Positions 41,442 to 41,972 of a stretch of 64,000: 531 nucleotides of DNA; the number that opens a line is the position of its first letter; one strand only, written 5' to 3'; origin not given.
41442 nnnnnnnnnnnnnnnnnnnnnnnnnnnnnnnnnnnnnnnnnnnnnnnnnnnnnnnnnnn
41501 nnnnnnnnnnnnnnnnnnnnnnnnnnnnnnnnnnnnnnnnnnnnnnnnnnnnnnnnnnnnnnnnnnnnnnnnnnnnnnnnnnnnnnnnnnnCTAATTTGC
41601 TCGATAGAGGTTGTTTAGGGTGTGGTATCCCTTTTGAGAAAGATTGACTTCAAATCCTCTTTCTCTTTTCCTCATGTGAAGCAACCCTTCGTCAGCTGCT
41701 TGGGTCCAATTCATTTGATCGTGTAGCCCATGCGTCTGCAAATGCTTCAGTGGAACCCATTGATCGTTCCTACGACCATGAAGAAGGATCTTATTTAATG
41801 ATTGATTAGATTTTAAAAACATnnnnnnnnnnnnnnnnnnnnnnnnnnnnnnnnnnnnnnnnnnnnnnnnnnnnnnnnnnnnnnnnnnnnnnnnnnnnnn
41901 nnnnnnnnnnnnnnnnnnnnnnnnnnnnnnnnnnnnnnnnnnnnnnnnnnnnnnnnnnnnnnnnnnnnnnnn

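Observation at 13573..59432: Recurring 14-bp palindrome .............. at operon starts: candidate phage-specific promoter or operator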

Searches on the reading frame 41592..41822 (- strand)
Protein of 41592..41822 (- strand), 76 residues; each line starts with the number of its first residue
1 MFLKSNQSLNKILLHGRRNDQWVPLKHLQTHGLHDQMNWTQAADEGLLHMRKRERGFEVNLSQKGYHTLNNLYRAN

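Call 38: search_protein_families(library=pfam, proteins=[window:41592-41822:-], max_evalue=0.01)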
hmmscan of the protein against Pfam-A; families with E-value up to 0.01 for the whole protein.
window:41592-41822:- (76 aa): 0 families
